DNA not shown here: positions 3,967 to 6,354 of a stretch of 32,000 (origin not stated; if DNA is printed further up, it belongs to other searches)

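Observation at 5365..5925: In-frame fusion of a Wzb-like LMW tyrosine phosphatase domain to an ATP-grasp ligase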

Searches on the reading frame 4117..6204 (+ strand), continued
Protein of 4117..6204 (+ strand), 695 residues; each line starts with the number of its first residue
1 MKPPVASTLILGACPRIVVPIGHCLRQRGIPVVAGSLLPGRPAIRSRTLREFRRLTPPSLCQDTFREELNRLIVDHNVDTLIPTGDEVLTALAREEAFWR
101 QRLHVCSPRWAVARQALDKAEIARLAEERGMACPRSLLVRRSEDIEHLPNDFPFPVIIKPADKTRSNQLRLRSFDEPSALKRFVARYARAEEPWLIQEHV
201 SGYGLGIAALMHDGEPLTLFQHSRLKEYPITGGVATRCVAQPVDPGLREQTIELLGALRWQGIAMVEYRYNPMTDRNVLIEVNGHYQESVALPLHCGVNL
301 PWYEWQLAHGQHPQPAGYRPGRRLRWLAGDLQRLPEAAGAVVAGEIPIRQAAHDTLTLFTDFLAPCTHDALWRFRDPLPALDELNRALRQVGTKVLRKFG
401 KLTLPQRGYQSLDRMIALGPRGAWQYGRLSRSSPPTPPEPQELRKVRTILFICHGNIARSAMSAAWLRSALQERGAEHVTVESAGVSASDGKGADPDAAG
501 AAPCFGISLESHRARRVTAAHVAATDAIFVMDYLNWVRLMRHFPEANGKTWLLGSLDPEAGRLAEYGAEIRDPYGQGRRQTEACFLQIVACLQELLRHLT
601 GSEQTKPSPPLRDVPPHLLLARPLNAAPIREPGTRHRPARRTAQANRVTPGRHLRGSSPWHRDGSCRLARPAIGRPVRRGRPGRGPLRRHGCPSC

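Call 30: search_protein_families(library=pfam, alignment_id=A3, max_evalue=0.00001)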
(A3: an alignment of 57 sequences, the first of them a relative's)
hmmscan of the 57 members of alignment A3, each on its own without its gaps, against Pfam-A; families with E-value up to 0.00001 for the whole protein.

A. member 1, L003:11916-13400:+ (495 aa): 2 families
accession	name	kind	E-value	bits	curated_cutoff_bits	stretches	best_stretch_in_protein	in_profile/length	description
PF13440.11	Polysacc_synt_3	-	5.9e-73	246.1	23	1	34-326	1-293/293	Polysaccharide biosynthesis protein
PF01943.22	Polysacc_synt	-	7.8e-33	114.5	28.2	1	11-274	2-271/274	Polysaccharide biosynthesis protein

B. families by the number of members that match (of 57 scanned): 30 families (the first 25 are shown)
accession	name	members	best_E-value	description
PF00685.33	Sulfotransfer_1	8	2.7e-42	Sulfotransferase domain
PF13469.12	Sulfotransfer_3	8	1.7e-09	Sulfotransferase family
PF13440.11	Polysacc_synt_3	7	5.9e-73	Polysaccharide biosynthesis protein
PF13480.13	Acetyltransf_6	7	1.1e-28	Acetyltransferase (GNAT) domain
PF00535.33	Glycos_transf_2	4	1.2e-38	Glycosyl transferase family 2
PF01943.22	Polysacc_synt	4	7.8e-33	Polysaccharide biosynthesis protein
PF13641.12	Glyco_tranf_2_3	4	9.3e-18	Glycosyltransferase like family 2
PF10111.15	Glyco_tranf_2_2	4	7.9e-17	Glycosyltransferase like family 2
PF13578.12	Methyltransf_24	4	1.2e-12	Methyltransferase domain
PF13527.13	Acetyltransf_9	4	2.5e-09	Acetyltransferase (GNAT) domain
PF05711.17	TylF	3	1.8e-14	Macrocin-O-methyltransferase (TylF)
PF14306.12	PUA_2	2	3.1e-56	PUA-like domain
PF02388.22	FemAB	2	7.4e-14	FemAB family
PF02350.25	Epimerase_2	1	5.4e-109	UDP-N-acetylglucosamine 2-epimerase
PF01747.23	ATP-sulfurylase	1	2e-86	ATP-sulfurylase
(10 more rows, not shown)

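Call 31: search_solved_structures(query=A1, max_evalue=1, show_alignments=0)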
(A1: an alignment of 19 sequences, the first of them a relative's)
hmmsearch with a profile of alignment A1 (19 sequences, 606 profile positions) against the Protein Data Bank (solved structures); distinct sequences matched with E-value up to 1: 138 (the best 60 are shown).
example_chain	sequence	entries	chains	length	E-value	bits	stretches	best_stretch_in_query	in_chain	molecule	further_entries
4d74_A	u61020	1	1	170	8.3e-31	110.1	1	445-596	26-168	PROTEIN-TYROSINE-PHOSPHATASE AMSI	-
2fek_A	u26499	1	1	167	1.7e-30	109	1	442-599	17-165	Low molecular weight protein-tyrosine-phosphatase wzb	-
2cwd_A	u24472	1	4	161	6.8e-29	103.7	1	449-597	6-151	low molecular weight phosphotyrosine protein phosphatase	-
2p4u_A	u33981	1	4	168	5.7e-27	97.4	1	447-599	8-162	Acid phosphatase 1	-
4pic_A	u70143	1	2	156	5.7e-27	97.4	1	450-602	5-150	Arginine phosphatase Ywle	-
4eti_A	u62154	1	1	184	6.6e-27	97.2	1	445-599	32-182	Low molecular weight protein-tyrosine-phosphatase ywlE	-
4kk3_A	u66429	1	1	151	1e-26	96.5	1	449-599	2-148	Low molecular weight protein-tyrosine-phosphatase YwlE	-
1zgg_A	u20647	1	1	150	1.1e-26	96.4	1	449-599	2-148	Putative low molecular weight protein-tyrosine-phosphatase ywlE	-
4etn_A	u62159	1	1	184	1.3e-26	96.2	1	445-599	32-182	Low molecular weight protein-tyrosine-phosphatase ywlE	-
5jnv_A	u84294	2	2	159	1.4e-26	96.1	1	446-595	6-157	Low molecular weight phosphotyrosine protein phosphatase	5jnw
1bvh_A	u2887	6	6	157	1.9e-26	95.6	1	447-595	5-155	ACID PHOSPHATASE | TYROSINE PHOSPHATASE | LOW MOLECULAR WEIGHT PHOSPHOTYROSINE PROTEIN PHOSPHATASE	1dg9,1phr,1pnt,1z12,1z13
1xww_A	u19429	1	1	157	2.1e-26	95.5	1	445-595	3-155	Low molecular weight phosphotyrosine protein phosphatase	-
7dhd_A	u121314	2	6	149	2.9e-26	95.1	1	447-594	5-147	Protein-tyrosine-phosphatase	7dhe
1c0e_A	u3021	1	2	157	1.5e-25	92.7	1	447-595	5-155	PROTEIN (TYROSINE PHOSPHATASE (ORTHOPHOSPHORIC MONOESTER PHOSPHOHYDROLASE))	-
7uw6_A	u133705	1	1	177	1.8e-25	92.5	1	442-595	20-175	Low molecular weight phosphotyrosine protein phosphatase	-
2pn1_A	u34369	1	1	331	2.3e-11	45.9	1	56-303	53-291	Carbamoylphosphate synthase large subunit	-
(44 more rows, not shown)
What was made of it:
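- The best solved-structure relatives are AmsI (110 bits) and E. coli Wzb (109 bits) (call 31). The best structural relatives by sequence are the kinase-partner phosphatases AmsI and Wzb (call 31).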

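Call 43: find_encoding_contigs(protein=P0015, flank=10000, max_places=1)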
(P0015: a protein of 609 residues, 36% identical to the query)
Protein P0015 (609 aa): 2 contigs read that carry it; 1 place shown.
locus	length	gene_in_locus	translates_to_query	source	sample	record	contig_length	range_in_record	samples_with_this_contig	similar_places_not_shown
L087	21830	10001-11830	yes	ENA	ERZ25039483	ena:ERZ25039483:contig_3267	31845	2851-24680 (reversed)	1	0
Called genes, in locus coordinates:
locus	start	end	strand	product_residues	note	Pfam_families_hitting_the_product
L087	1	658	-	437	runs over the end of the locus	PF13701:DDE_Tnp_1_4, PF01609:DDE_Tnp_1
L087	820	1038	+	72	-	-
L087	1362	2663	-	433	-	PF00078:RVT_1, PF08388:GIIM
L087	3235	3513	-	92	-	-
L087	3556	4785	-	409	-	PF06662:C5-epim_C (faint)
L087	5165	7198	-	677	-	PF17957:Big_7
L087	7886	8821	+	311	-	PF02388:FemAB (faint), PF13480:Acetyltransf_6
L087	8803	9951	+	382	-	-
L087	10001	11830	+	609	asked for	PF02786:CPSase_L_D2, PF15632:ATPgrasp_Ter, PF01451:LMWPc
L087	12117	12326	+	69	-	-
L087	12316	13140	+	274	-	PF01548:DEDD_Tnp_IS110, PF02371:Transposase_20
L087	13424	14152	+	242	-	PF13578:Methyltransf_24, PF05711:TylF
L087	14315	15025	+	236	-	PF01209:Ubie_methyltran (faint), PF13489:Methyltransf_23, PF05175:MTS (faint), PF07021:MetW, PF08241:Methyltransf_11, PF08242:Methyltransf_12, PF13649:Methyltransf_25, PF13847:Methyltransf_31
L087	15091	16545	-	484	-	PF13537:GATase_7 (weak), PF00733:Asn_synthase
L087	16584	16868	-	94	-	-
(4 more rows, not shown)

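Call 44: find_encoding_contigs(protein=P0010, flank=10000, max_places=1)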
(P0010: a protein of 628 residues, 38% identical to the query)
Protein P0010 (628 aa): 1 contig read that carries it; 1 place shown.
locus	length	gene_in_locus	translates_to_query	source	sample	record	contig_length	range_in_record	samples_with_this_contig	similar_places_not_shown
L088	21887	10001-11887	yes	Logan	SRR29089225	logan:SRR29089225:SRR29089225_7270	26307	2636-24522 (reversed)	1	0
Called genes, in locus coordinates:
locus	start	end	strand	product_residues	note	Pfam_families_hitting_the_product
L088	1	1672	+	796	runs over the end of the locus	PF02743:dCache_1, PF13188:PAS_8 (faint), PF00989:PAS, PF08448:PAS_4, PF12860:PAS_7 (faint), PF13426:PAS_9 (faint), PF01590:GAF (weak)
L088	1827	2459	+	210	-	PF00072:Response_reg, PF00196:GerE, PF08281:Sigma70_r4_2 (faint)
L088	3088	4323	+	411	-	PF02397:Bac_transf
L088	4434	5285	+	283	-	PF01522:Polysacc_deac_1, PF11959:DUF3473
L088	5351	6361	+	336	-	PF04339:FemAB_like (faint), PF02388:FemAB (faint), PF13480:Acetyltransf_6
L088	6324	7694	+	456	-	PF13579:Glyco_trans_4_4 (weak), PF02350:Epimerase_2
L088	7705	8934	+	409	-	PF13243:SQHop_cyclase_C (weak)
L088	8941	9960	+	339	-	PF13480:Acetyltransf_6 (weak)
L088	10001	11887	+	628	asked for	PF15632:ATPgrasp_Ter, PF01451:LMWPc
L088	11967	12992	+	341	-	PF01408:GFO_IDH_MocA, PF02894:GFO_IDH_MocA_C (faint), PF22725:GFO_IDH_MocA_C3 (weak)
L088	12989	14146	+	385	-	PF01073:3Beta_HSD, PF01370:Epimerase, PF04321:RmlD_sub_bind (weak), PF05368:NmrA (weak), PF07993:NAD_binding_4 (faint), PF13460:NAD_binding_10, PF16363:GDP_Man_Dehyd (faint)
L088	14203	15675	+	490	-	PF01943:Polysacc_synt, PF13440:Polysacc_synt_3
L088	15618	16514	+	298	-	PF05148:Methyltransf_8 (weak), PF13489:Methyltransf_23, PF13649:Methyltransf_25, PF13847:Methyltransf_31, PF08241:Methyltransf_11, PF08242:Methyltransf_12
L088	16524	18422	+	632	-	PF13522:GATase_6, PF13537:GATase_7, PF00733:Asn_synthase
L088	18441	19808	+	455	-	PF00534:Glycos_transf_1, PF13692:Glyco_trans_1_4 (weak)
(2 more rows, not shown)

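Call 46: predict_structure(alignment_id=A4)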
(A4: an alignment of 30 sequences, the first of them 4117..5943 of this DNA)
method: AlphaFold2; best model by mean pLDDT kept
length: 609 residues; sequences in the alignment: 30
mean_pLDDT: 90.2   pTM: 0.85
mean pLDDT of the five models: 90.2, 89.1, 88.2, 87.5, 87.1
residues with pLDDT >= 90: 418; 70-90: 163; 50-70: 20; < 50: 8
segments of 3 or more residues with pLDDT < 50: 166-168, 605-609
pLDDT, mean of each block of 10 residues (from residue 1): 86 95 97 91 93 91 94 98 92 94 95 91 94 91 88 89 59 88 84 86 93 96 87 84 96 97 95 91 90 96 97 92 93 86 81 84 87 95 93 89 90 90 91 85 95 96 98 92 94 91 96 94 97 94 94 89 70 88 96 95 52
secondary structure, 60 per line:
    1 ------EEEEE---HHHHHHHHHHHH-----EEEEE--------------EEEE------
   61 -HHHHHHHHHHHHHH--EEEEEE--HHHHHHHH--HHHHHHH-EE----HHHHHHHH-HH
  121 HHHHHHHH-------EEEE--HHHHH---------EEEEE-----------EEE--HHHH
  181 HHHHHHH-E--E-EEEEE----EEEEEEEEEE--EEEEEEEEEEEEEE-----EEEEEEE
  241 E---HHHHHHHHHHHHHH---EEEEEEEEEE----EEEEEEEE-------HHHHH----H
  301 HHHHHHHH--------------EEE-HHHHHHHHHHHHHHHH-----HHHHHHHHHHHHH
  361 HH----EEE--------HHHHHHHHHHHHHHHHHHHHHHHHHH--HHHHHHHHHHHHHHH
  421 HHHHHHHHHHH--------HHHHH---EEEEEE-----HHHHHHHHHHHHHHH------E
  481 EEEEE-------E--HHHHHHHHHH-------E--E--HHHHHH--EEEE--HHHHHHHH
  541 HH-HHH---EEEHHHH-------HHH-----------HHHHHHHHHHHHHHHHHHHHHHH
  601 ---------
elements in order: E7-11 H15-26 E32-36 E51-54 H62-75 E78-83 H86-93 H96-102 H110-117 H119-128 E136-139 H142-146 E156-160 E172-174 H177-187 E194-198 E203-212 E215-228 E234-241 H245-258 E262-271 E276-283 H291-295 H300-308 E323-325 H327-342 H348-362 E367-369 H378-403 H406-431 H440-444 E448-453 H459-473 E480-485 H496-505 H519-524 E527-530 H533-542 E550-552 H553-556 H578-600
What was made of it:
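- The model is confident as one body, with pLDDT 90.2 and pTM 0.85 (call 46). The model has a high pTM of 0.85, suggesting a fixed two-domain body (call 46). The fusion is a single rigid body in the model (call 46).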

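Call 48: fold_search(model_id=the predicted structure, library=pdb)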
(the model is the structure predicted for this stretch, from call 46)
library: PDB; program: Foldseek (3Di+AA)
matches with E <= 10: 1590; with E <= 0.001: 650
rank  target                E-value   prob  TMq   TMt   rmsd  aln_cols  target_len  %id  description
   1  1ce8_A                1.1e-16  1.00  0.37  0.23  17.4       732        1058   13  CARBAMOYL PHOSPHATE SYNTHETASE FROM ESCHERICHIS COLI WITH COMPLEXED WITH THE ALLOSTERIC LIGAND IMP (released 1999-07-26)
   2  1ulz                  4.8e-16  1.00  0.37  0.47   6.5       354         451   16  Crystal structure of the biotin carboxylase subunit of pyruvate carboxylase (released 2004-03-09)
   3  2vpq_A                9.2e-16  1.00  0.40  0.52   5.9       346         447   14  Crystal structure of biotin carboxylase from S. aureus complexed with AMPPNP (released 2008-09-09)
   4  1a9x_A                2.0e-15  1.00  0.37  0.23  17.6       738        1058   13  CARBAMOYL PHOSPHATE SYNTHETASE: CAUGHT IN THE ACT OF GLUTAMINE HYDROLYSIS (released 1998-10-21)
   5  7kbl_B                2.5e-15  1.00  0.37  0.47   6.3       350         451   15  Biotin Carboxylase domain of Thermophilic 2-Oxoglutarate Carboxylase bound to Bicarbonate (released 2021-01-27)
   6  1bxr_A                2.6e-15  1.00  0.35  0.21  18.0       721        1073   13  STRUCTURE OF CARBAMOYL PHOSPHATE SYNTHETASE COMPLEXED WITH THE ATP ANALOG AMPPNP (released 1999-04-20)
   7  1m6v_A                3.1e-15  1.00  0.37  0.23  18.5       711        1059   13  Crystal Structure of the G359F (small subunit) Point Mutant of Carbamoyl Phosphate Synthetase (released 2002-07-31)
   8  1jdb_B                3.7e-15  1.00  0.38  0.24  18.9       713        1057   14  CARBAMOYL PHOSPHATE SYNTHETASE FROM ESCHERICHIA COLI (released 1998-06-17)
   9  1jdb_K                4.1e-15  1.00  0.38  0.24  17.4       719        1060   13  CARBAMOYL PHOSPHATE SYNTHETASE FROM ESCHERICHIA COLI (released 1998-06-17)
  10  1c30_A                4.9e-15  1.00  0.38  0.24  17.5       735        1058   14  CRYSTAL STRUCTURE OF CARBAMOYL PHOSPHATE SYNTHETASE: SMALL SUBUNIT MUTATION C269S (released 1999-12-10)
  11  3tw6_B                5.1e-15  1.00  0.40  0.23  27.3       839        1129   13  Structure of Rhizobium etli pyruvate carboxylase T882A with the allosteric activator, acetyl coenzyme-A (released 2011-10-19)
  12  8zuz_A                5.4e-15  1.00  0.42  0.38   5.1       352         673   16  Structure of G131R-hPCC BCCP-BC Conformation (released 2025-11-19)
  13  7kct_A                5.4e-15  1.00  0.40  0.51   5.8       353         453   15  Crystal Structure of the Hydrogenobacter thermophilus 2-Oxoglutarate Carboxylase (OGC) Biotin Carboxylase (BC) Domain  (released 2021-01-27)
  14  3vot_B                5.7e-15  1.00  0.39  0.57   5.1       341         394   14  Crystal structure of L-amino acid ligase from Bacillus licheniformis (released 2012-11-07)
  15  5dou_C                5.7e-15  1.00  0.37  0.18  18.7       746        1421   11  Crystal Structure of Human Carbamoyl phosphate synthetase I (CPS1), ligand-bound form (released 2015-12-09)
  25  2pn1                  1.6e-14  1.00  0.41  0.77   3.8       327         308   17  Crystal structure of carbamoylphosphate synthase large subunit (split gene in MJ) (ZP_00538348.1) from Exiguobacterium s (released 2007-05-08)
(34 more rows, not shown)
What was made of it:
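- On ATP-grasp superfamily: Foldseek E 1e-16 to 1e-14 to CPS, biotin carboxylase, L-amino-acid ligases and 2pn1 (calls 46, 48).
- Closest known: ATPgrasp_Ter. Same: The best structural matches are CPS, biotin carboxylase, 2pn1 (TM 0.77 on the target) and L-amino-acid ligases (call 48).
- Checked: It is also an ATP-grasp by fold: AlphaFold2 pLDDT 90.2, and Foldseek E about 1e-16 to carbamoyl-phosphate synthetase, biotin carboxylase and L-amino-acid ligases (calls 46, 48).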

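Call 66: find_homologous_proteins(query=L003:1-1767:+, max_evalue=1e-50)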
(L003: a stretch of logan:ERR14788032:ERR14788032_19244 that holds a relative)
Query L003:1-1767:+ (589 aa): 45 proteins with E <= 1e-50 among 8000 candidates.
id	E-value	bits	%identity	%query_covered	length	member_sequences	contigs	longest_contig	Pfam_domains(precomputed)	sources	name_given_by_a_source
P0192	0.0e+0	1321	100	100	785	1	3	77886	PF13426.14,PF13188.14,PF12860.14,PF01590.33,PF08448.17,PF00989.32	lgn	-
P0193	2.2e-148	514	47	94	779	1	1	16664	PF13426.14,PF13188.14,PF12860.14,PF02743.25,PF01590.33,PF08448.17,PF00989.32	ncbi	ncbi:MAG: cache domain-containing protein [Nitrospiraceae bacterium]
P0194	9.1e-139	482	47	92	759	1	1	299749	PF13188.14,PF12860.14,PF02743.25,PF01590.33,PF08448.17,PF00989.32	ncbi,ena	-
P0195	7.0e-128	446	61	48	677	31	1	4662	PF02743.25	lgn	-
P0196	7.3e-124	433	61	46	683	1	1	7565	PF02743.25,PF01590.33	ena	-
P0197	3.2e-123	431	63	46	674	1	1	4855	PF02743.25,PF01590.33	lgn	-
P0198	9.6e-123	429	60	48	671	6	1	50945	PF02743.25,PF01590.33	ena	-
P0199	1.6e-122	429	60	48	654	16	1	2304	PF02743.25,PF01590.33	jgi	jgi:PAS domain-containing protein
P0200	1.7e-122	429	62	47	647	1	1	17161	PF02743.25,PF01590.33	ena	-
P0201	2.3e-122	428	62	45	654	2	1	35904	PF02743.25,PF01590.33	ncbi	ncbi:MAG: GAF domain-containing protein [Nitrospirales bacterium]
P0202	5.3e-122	427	60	48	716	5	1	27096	PF02743.25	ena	-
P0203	7.7e-122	426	62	46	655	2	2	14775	PF12860.14,PF02743.25,PF01590.33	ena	-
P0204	2.4e-121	425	59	48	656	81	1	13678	PF02743.25,PF01590.33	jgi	-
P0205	3.2e-121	424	61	46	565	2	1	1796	-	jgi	jgi:hypothetical protein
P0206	4.6e-121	424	62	46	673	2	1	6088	PF02743.25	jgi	jgi:GAF domain-containing protein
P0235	3.7e-111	391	58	46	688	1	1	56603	PF02743.25,PF01590.33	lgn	-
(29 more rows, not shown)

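Call 67: find_encoding_contigs(protein=P0192, flank=10000, max_places=1)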
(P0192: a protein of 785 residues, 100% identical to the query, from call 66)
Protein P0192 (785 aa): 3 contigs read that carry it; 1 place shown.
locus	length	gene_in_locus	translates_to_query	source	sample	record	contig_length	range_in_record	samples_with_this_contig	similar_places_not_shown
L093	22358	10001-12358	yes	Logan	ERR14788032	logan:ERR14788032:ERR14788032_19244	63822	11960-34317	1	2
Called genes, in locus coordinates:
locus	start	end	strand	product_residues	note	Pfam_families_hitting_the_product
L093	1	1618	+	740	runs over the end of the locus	PF14742:GDE_N_bis, PF06202:GDE_C, PF22422:MGH1-like_GH, PF17389:Bac_rhamnosid6H (weak)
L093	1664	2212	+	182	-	-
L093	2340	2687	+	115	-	PF00085:Thioredoxin, PF13098:Thioredoxin_2, PF14595:Thioredoxin_9, PF13905:Thioredoxin_8 (faint)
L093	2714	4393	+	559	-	PF02463:SMC_N, PF13476:AAA_23, PF13555:AAA_29 (faint)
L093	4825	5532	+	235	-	PF02563:Poly_export, PF10531:SLBB, PF22461:SLBB_2 (weak)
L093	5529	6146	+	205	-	PF02563:Poly_export, PF22461:SLBB_2 (weak), PF10531:SLBB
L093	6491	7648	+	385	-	PF10082:BBP2_2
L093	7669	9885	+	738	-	PF02706:Wzz, PF13807:GNVR, PF13614:AAA_31 (weak)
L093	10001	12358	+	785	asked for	PF13188:PAS_8 (faint), PF00989:PAS, PF08448:PAS_4, PF12860:PAS_7 (faint), PF13426:PAS_9 (weak), PF01590:GAF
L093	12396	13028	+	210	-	PF00072:Response_reg, PF00196:GerE, PF08281:Sigma70_r4_2 (faint)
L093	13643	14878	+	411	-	PF02397:Bac_transf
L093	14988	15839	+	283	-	PF01522:Polysacc_deac_1, PF11959:DUF3473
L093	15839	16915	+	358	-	PF02388:FemAB (faint), PF13480:Acetyltransf_6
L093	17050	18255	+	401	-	PF02350:Epimerase_2, PF13579:Glyco_trans_4_4 (faint)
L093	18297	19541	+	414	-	PF13243:SQHop_cyclase_C (weak)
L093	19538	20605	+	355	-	PF13480:Acetyltransf_6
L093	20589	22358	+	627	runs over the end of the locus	PF15632:ATPgrasp_Ter, PF01451:LMWPc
